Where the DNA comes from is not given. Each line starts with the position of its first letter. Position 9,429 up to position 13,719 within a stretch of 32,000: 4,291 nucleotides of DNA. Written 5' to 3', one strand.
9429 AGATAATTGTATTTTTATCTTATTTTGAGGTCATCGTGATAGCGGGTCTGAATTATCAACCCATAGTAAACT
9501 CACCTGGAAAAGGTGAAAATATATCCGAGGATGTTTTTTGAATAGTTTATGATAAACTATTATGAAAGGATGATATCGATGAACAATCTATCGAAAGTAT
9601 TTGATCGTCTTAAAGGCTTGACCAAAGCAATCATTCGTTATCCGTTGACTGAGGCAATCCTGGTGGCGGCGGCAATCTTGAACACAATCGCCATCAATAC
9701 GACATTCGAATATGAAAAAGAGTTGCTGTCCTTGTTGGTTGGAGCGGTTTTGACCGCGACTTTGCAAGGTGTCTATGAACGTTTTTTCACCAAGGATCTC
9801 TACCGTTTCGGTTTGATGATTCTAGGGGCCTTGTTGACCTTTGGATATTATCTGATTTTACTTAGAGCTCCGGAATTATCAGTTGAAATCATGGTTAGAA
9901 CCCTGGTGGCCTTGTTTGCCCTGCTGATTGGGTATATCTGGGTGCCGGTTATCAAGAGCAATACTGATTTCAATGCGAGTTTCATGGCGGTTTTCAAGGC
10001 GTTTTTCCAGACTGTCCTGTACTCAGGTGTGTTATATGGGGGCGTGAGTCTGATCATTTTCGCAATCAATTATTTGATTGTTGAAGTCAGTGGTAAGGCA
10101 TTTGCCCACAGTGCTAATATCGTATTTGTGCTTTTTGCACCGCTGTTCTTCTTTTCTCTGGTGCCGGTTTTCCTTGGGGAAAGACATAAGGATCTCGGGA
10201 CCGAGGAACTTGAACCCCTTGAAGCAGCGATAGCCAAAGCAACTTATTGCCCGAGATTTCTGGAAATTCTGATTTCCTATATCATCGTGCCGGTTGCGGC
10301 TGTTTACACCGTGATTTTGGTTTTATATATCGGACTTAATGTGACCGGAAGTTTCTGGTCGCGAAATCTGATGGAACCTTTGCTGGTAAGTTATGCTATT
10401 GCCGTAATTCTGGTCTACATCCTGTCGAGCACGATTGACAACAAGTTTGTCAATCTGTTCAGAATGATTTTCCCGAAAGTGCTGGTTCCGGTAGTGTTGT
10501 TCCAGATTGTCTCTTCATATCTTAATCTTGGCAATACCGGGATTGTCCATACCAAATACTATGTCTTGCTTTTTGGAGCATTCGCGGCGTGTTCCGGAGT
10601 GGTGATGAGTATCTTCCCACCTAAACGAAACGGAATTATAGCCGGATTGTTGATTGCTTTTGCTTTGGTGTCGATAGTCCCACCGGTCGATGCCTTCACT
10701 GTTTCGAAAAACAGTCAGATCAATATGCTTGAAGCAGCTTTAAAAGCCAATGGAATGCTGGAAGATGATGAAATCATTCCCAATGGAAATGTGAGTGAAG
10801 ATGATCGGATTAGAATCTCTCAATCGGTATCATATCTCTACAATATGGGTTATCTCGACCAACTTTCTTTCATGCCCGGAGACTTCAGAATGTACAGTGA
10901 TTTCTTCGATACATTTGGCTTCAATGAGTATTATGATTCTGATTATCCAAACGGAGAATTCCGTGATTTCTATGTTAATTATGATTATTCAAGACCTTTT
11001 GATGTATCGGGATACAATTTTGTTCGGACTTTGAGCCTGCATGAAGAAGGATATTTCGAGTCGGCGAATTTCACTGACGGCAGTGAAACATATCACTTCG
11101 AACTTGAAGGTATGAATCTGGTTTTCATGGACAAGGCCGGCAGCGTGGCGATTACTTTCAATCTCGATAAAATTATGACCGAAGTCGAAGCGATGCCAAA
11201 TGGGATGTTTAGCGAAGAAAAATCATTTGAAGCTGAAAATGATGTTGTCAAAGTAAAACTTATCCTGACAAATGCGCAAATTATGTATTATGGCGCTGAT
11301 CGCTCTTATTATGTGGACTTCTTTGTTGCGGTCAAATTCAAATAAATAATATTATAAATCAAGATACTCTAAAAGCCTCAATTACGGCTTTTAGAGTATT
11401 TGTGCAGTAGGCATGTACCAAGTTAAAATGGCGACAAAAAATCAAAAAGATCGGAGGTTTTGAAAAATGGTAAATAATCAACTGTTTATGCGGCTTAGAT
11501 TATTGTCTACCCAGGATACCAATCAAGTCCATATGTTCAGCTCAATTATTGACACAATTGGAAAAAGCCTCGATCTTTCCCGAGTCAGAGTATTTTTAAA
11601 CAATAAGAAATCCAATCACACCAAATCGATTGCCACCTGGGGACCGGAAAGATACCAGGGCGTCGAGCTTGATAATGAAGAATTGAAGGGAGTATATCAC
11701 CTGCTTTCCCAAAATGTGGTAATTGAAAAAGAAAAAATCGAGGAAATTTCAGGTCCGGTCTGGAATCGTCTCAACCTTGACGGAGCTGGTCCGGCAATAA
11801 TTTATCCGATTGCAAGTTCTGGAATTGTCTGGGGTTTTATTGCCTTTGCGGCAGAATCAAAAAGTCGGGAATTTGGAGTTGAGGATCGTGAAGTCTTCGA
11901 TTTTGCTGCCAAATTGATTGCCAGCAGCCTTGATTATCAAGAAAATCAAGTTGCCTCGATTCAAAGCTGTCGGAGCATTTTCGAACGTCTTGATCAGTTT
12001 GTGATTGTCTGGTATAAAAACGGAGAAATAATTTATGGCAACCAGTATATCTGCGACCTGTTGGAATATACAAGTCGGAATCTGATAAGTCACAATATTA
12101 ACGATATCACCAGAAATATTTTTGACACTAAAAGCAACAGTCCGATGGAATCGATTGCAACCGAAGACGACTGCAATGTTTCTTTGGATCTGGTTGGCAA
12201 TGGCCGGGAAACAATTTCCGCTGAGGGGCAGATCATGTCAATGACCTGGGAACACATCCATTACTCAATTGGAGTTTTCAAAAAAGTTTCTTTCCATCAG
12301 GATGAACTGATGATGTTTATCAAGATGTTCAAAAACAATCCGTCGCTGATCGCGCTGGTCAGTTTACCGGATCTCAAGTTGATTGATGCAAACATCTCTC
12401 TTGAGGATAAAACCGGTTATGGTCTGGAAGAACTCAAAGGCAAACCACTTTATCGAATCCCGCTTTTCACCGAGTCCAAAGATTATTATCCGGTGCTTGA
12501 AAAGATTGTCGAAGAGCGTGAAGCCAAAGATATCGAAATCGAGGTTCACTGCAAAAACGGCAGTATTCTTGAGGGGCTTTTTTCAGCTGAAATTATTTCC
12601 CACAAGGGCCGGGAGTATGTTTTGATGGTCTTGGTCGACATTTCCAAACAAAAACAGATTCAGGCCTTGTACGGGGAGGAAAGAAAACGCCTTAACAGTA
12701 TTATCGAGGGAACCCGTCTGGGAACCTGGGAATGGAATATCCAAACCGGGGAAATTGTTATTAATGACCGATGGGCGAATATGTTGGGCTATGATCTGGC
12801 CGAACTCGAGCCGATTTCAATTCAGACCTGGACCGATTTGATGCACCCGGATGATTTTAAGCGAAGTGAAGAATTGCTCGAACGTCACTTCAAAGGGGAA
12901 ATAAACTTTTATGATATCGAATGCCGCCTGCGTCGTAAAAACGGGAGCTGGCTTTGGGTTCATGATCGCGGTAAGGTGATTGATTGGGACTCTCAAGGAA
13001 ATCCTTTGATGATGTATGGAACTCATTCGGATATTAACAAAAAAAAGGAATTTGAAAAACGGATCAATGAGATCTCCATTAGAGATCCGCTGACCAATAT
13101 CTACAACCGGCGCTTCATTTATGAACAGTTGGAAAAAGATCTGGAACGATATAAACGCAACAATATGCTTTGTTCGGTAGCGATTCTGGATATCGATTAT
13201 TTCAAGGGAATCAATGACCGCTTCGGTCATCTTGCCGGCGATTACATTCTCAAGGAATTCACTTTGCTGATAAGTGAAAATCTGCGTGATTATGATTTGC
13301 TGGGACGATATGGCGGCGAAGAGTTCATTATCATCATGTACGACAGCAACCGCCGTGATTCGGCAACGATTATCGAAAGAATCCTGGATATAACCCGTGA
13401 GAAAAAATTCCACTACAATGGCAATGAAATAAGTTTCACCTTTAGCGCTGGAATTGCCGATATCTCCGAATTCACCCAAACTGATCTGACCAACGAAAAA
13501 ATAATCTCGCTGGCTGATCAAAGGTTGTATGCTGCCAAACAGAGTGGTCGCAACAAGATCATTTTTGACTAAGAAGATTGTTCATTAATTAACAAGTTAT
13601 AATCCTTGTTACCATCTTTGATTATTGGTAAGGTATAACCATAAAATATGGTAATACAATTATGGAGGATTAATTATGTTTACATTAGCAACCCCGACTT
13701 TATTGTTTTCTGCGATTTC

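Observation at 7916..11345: Two small lipoproteins are free-standing copies of the C-terminal ectodomain of the adjacent 11-TM membrane protein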

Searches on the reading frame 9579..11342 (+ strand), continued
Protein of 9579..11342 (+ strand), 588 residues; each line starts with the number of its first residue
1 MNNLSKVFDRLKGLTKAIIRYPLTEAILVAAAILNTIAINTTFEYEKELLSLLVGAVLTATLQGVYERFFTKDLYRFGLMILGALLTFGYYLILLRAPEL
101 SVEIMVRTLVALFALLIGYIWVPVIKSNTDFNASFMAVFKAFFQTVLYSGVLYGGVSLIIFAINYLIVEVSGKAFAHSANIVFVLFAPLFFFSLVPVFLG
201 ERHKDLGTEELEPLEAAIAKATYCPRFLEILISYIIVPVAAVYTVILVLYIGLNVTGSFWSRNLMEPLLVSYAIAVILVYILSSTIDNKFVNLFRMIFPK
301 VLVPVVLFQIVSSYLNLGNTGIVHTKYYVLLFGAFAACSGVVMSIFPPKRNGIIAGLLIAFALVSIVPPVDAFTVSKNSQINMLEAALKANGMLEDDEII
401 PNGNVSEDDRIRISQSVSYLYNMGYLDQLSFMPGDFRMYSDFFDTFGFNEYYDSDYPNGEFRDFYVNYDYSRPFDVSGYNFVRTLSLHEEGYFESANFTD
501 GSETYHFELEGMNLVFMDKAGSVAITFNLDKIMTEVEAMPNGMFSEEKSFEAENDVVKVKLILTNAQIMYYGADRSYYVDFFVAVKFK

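Call 44: fold_search(model_id=the predicted structure, library=pdb)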
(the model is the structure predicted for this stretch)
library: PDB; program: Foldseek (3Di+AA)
matches with E <= 10: 164; with E <= 0.001: 0
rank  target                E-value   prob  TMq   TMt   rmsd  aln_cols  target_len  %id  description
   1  7f47                  2.6e-01  0.14  0.14  0.11  23.6       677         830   12  Cryo-EM structure of Rhizobium etli MprF (released 2022-06-22)
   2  6rw8_A                2.8e-01  0.04  0.09  0.04  41.4       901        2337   10  Cryo-EM structure of Xenorhabdus nematophila XptA1 (released 2019-10-23)
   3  4abn_A                4.9e-01  0.07  0.09  0.11  26.7       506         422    9  Crystal structure of full length mouse Strap (TTC5) (released 2012-01-25)
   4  6s59_A                5.1e-01  0.16  0.15  0.10  24.5       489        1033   13  Structure of ovine transhydrogenase in the apo state (released 2019-08-28)
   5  8iuf_N5               1.1e+00  0.14  0.18  0.18  19.7       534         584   10  Cryo-EM structure of Euglena gracilis super-complex I+III2+IV, composite (released 2024-02-28)
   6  1ezx_A                1.1e+00  0.05  0.05  0.08  20.8       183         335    9  CRYSTAL STRUCTURE OF A SERPIN:PROTEASE COMPLEX (released 2000-10-25)
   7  6mp4_E                1.2e+00  0.14  0.06  0.19  13.4       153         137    8  Human liver FABP1 bound to tetrahydrocannabinol (released 2019-11-13)
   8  7nyq_B                1.3e+00  0.16  0.07  0.13  12.7       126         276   10  Crystal structure of the Mei-P26 NHL domain (released 2022-05-04)
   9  9exk                  1.3e+00  0.04  0.11  0.08  25.6       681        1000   10  Scalable protein design using hallucination in a relaxed sequence space (released 2024-10-16)
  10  4zjm_C                1.5e+00  0.11  0.06  0.19  11.9       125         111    3  Crystal Structure of Mycobacterium tuberculosis LpqH (Rv3763) (released 2015-05-13)
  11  9hbg                  1.6e+00  0.18  0.06  0.27  11.8        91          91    4  The PK-RSL - phosphonato-calix[6]arene cocrystal structure (released 2025-04-16)
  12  8v3w_H                1.6e+00  0.09  0.05  0.05  23.0       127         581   13  CryoEM Structure of Diffocin - precontracted - Baseplate - focused refinement on triplex region (released 2024-08-28)
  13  2q78_B                1.6e+00  0.08  0.04  0.12  12.1        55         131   13  Crystal structure of a thioesterase-like protein (tm0581) from thermotoga maritima msb8 at 2.20 A resolution (released 2007-06-19)
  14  9iy8_R                1.6e+00  0.06  0.08  0.14  21.6       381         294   10  Cryo-EM structure of apo-GPR55-G13 complex (released 2025-01-01)
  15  6z4v_AAA              1.6e+00  0.05  0.11  0.13  20.9       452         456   11  Crystal structure of the neurotensin receptor 1 (NTSR1-H4bmx) in complex with NTS8-13 (released 2021-02-10)
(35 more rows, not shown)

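Call 59: search_solved_structures(query=A3, max_evalue=1)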
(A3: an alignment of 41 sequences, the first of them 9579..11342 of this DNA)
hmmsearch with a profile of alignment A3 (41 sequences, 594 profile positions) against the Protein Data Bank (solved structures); distinct sequences matched with E-value up to 1: 2.
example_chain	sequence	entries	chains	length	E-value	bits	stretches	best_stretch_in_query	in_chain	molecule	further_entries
4pav_A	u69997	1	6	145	0.79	11.4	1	433-509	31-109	Glyoxalase family protein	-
5e32_A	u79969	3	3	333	0.85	11.3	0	381-439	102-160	Hemagglutinin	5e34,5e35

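Call 68: search_protein_families(library=pfam, proteins=[L020:3594-6008:+, L051:3430-5955:+, L076:2111-4768:+, L057:5094-5879:+, L007:7904-9523:+, L010:4058-5779:+, L071:3737-5812:+, L011:2589-5600:-, L011:1558-2574:-], max_evalue=0.00001)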
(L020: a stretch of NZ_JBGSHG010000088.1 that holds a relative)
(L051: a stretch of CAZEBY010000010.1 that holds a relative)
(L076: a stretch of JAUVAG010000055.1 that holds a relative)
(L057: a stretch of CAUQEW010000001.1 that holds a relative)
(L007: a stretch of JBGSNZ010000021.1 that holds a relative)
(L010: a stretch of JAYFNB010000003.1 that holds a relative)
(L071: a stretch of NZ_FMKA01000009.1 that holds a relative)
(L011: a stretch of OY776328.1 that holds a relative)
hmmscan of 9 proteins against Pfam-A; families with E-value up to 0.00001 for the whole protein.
L020:3594-6008:+ (805 aa): 3 families
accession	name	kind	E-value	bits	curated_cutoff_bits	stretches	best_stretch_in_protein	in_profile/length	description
PF00563.25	EAL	-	6.8e-64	215.9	31.3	1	547-781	3-236/236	EAL domain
PF00990.26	GGDEF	-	4.6e-42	144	23.8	1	371-526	1-161/161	Diguanylate cyclase, GGDEF domain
PF08447.18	PAS_3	-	2.2e-11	44.3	25.6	1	267-353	2-88/89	PAS fold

L051:3430-5955:+ (842 aa): 1 family
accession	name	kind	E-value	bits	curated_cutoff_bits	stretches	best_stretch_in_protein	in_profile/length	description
PF00563.25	EAL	-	2.6e-61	207.4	31.3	1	603-836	2-236/236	EAL domain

L076:2111-4768:+ (886 aa): 8 families
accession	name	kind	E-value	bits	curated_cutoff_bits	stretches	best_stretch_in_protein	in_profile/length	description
PF13487.12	HD_5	-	3.1e-37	128.4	27.2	1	718-873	12-170/170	HD domain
PF00990.26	GGDEF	-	4.3e-33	114.8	23.8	1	551-694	1-155/161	Diguanylate cyclase, GGDEF domain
PF08447.18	PAS_3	-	1e-24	87.1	25.6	1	328-415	2-88/89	PAS fold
PF13426.13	PAS_9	-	1.1e-20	74.3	27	1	447-539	10-103/103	PAS domain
PF01966.28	HD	-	3.7e-19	69.6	22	1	722-842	3-116/116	HD domain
PF00989.32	PAS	-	1.7e-15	57.5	22.6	1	428-514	2-88/113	PAS fold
PF13188.13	PAS_8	-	7.3e-12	45.2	21.8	0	428-475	2-49/65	PAS domain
PF08448.16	PAS_4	-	2.5e-07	31.4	23.1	0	447-542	14-110/110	PAS fold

L057:5094-5879:+ (262 aa): 1 family
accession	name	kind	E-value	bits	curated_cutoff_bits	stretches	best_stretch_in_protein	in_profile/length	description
PF00990.26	GGDEF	-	3.2e-49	167.2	23.8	1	94-249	3-160/161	Diguanylate cyclase, GGDEF domain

L007:7904-9523:+ (540 aa): 1 family
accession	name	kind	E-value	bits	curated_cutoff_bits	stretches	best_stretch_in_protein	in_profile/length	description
PF00015.26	MCPsignal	-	1.2e-30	107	34.6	1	331-467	6-142/172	Methyl-accepting chemotaxis protein (MCP) signalling domain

L010:4058-5779:+ (574 aa): 4 families
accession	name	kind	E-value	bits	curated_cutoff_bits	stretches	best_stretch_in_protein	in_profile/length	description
PF00015.26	MCPsignal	-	1.1e-39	136.5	34.6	1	394-539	12-171/172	Methyl-accepting chemotaxis protein (MCP) signalling domain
PF17200.10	sCache_2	-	6.8e-36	124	25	1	51-194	7-151/155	Single Cache domain 2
PF08269.17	dCache_2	-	2.8e-29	102.6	26.5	1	36-193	33-191/298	Cache domain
PF17201.10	Cache_3-Cache_2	-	1.2e-08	35.1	27.7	1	81-194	187-295/299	Cache 3/Cache 2 fusion domain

L071:3737-5812:+ (692 aa): 4 families
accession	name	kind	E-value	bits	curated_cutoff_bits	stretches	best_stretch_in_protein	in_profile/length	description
PF22673.2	MCP-like_PDC_1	-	2.5e-24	86.3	27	1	101-212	6-113/113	Methyl-accepting chemotaxis protein-like, first PDC sensor domain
PF00015.26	MCPsignal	-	3.5e-22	79.5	34.6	1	493-650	31-162/172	Methyl-accepting chemotaxis protein (MCP) signalling domain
PF02743.24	dCache_1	-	3.9e-22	79.4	45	1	146-295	88-238/240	Cache domain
PF00672.30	HAMP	-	1.2e-07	32.4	25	1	331-379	1-48/53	HAMP domain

L011:2589-5600:- (1004 aa): 2 families
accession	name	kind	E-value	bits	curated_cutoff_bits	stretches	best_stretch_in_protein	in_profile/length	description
PF10646.14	Germane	-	3.8e-29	102.1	23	3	872-979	3-115/117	Sporulation and spore germination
PF21347.3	DUF3108_like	-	4.3e-06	27.2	27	0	800-842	134-183/199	DUF3108-like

L011:1558-2574:- (339 aa): 1 family
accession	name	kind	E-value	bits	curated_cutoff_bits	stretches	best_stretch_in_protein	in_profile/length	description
PF10646.14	Germane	-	1.3e-12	48.8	23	1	205-314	3-116/117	Sporulation and spore germination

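Call 80: search_protein_families(library=padloc, proteins=[window:9579-11342:+], max_evalue=0.01)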
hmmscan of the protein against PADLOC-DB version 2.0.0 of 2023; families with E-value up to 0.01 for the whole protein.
window:9579-11342:+ (588 aa): 0 families

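Call 81: search_protein_families(library=phrogs, proteins=[window:9579-11342:+], max_evalue=0.01)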
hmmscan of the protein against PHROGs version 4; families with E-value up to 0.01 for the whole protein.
window:9579-11342:+ (588 aa): 0 families

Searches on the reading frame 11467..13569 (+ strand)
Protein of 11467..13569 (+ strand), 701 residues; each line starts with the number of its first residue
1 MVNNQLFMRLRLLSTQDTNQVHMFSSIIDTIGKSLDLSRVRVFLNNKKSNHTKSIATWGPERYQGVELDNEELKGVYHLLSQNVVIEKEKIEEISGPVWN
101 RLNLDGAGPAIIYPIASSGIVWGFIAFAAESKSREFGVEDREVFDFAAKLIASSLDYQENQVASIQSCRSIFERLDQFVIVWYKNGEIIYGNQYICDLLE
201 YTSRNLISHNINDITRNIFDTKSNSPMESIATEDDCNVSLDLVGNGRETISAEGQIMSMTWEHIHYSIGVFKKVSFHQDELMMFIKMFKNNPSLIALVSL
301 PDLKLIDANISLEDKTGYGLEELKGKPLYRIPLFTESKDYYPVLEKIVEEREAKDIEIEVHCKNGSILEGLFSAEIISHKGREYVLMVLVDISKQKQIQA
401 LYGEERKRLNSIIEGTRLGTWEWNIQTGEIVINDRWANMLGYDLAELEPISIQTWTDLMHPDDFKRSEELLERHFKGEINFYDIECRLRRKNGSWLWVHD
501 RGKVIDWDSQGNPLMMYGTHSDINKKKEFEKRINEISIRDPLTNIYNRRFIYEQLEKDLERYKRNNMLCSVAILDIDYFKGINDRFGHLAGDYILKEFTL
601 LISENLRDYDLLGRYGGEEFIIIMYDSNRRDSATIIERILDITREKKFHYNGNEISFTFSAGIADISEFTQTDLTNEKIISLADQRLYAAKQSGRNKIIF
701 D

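Call 3: search_protein_families(library=pfam, proteins=[window:11467-13569:+], max_evalue=1)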
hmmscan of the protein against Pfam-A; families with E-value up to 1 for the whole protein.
window:11467-13569:+ (701 aa): 12 families
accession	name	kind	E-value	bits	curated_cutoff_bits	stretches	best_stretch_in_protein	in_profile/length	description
PF00990.26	GGDEF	-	3.6e-43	147.6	23.8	1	538-697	2-161/161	Diguanylate cyclase, GGDEF domain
PF08447.18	PAS_3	-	5.5e-27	94.3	25.6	2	430-520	2-89/89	PAS fold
PF13426.13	PAS_9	-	4.5e-22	78.7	27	3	298-393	6-102/103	PAS domain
PF00989.32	PAS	-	1.6e-12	47.9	22.6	3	408-522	2-112/113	PAS fold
PF13188.13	PAS_8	-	2e-07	31.1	21.8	1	408-464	2-55/65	PAS domain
PF08448.16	PAS_4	-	0.00012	22.7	23.1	1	292-396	5-109/110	PAS fold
PF13492.12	GAF_3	-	0.0016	19.3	27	1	22-156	4-128/129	GAF domain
PF14598.12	PAS_11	-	0.0085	16.5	25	1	453-521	35-102/109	PAS domain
PF01590.32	GAF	-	0.015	16.2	22.4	1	24-155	6-133/133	GAF domain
PF24990.1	PAS_13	-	0.072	13.8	27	1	180-212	4-36/143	ERT1/acuK family PAS domain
PF15714.11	SpoVT_C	-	0.13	12.8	27.5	1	109-153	81-125/128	Stage V sporulation protein T C-terminal, transcription factor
PF14438.12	SM-ATX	-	0.21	12.3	29.8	0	357-394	15-51/81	Ataxin 2 SM domain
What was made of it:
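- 11467..13572 (+): GAF-PAS-PAS-GGDEF diguanylate cyclase downstream of M. Its ortholog follows M directly in the syntenic locus L011. It is a possible functional partner of M and not part of the domain duplication. Pfam (call 3).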

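Call 80: search_protein_families(library=padloc, proteins=[window:11467-13569:+], max_evalue=0.01)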
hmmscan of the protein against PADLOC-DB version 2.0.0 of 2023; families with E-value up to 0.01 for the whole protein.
window:11467-13569:+ (701 aa): 0 families
